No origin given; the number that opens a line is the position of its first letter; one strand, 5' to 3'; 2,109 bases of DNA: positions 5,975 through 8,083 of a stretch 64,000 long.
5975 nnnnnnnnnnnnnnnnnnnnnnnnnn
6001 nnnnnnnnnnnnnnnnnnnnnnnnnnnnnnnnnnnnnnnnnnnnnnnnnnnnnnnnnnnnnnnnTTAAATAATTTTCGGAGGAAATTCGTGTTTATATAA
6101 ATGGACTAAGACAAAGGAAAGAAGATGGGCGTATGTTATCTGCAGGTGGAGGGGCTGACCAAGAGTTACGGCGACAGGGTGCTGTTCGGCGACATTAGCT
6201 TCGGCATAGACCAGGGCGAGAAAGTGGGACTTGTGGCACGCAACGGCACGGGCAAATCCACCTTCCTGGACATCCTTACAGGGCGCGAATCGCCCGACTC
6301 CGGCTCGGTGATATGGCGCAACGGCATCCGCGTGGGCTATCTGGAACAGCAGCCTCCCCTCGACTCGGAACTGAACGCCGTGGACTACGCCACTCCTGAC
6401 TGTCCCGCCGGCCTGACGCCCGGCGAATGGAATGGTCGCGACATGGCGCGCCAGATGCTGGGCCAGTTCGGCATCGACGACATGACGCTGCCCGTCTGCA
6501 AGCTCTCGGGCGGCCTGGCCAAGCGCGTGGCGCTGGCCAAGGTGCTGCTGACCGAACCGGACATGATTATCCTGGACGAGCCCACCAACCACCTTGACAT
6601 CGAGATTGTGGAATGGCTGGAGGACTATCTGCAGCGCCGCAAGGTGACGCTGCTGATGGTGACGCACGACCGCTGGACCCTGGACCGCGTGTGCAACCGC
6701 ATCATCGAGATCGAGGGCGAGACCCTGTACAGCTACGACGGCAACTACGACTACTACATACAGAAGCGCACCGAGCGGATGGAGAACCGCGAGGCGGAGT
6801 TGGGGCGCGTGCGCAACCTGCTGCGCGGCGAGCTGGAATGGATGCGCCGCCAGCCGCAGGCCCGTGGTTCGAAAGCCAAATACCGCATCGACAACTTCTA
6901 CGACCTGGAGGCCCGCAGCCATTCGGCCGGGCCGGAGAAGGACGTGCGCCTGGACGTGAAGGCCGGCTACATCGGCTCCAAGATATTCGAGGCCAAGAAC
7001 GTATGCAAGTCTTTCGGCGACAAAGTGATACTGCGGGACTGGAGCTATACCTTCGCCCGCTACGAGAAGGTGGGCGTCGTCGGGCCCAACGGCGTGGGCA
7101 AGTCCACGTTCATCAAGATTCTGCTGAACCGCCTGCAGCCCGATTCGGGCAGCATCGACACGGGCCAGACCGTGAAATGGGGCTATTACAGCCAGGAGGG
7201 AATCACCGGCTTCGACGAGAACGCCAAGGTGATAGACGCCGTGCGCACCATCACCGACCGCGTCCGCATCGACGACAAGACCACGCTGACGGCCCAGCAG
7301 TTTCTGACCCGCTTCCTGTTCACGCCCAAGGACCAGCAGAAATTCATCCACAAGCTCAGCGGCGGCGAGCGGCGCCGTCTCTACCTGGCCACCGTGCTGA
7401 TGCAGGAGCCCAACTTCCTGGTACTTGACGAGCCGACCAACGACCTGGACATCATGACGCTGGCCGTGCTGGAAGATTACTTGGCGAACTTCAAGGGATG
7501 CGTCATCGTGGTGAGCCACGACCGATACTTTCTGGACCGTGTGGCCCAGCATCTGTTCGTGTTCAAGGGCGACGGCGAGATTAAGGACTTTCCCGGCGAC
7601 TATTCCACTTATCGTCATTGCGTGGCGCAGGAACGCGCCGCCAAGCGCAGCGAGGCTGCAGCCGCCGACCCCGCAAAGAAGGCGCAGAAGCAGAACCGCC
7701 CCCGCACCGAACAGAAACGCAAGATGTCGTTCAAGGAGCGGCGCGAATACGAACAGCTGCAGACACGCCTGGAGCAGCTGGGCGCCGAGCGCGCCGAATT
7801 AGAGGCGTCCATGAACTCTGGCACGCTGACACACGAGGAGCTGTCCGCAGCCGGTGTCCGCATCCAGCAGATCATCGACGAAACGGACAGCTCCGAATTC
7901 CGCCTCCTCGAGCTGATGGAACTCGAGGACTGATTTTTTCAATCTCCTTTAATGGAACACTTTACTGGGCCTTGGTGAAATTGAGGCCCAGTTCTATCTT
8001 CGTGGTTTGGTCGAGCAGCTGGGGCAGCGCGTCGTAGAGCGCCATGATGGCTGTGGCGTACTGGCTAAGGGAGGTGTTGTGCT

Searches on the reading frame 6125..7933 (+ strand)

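Call 79: search_protein_families(library=pfam, proteins=[window:6125-7933:+], max_evalue=0.00001)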
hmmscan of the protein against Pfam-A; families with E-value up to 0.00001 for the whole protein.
window:6125-7933:+ (602 aa): 6 families
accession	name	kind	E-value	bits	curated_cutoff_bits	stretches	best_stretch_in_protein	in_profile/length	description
PF00005.33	ABC_tran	-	2.7e-49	167.7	25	2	23-155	3-137/137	ABC transporter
PF13304.12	AAA_21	-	1.6e-15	58.4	27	0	133-182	243-299/304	AAA domain, putative AbiEii toxin, Type IV TA system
PF12848.13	ABC_tran_Xtn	-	2.7e-10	40.6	25.9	1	194-266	1-75/85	ABC transporter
PF16326.10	ABC_tran_CTD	-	1.3e-09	38.6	32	1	533-599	1-69/69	ABC transporter C-terminal domain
PF02463.25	SMC_N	-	3.2e-08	33.7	40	0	402-482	135-214/220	RecF/RecN/SMC N terminal domain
PF13401.12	AAA_22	-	3.1e-06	28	27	0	318-451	10-103/130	AAA domain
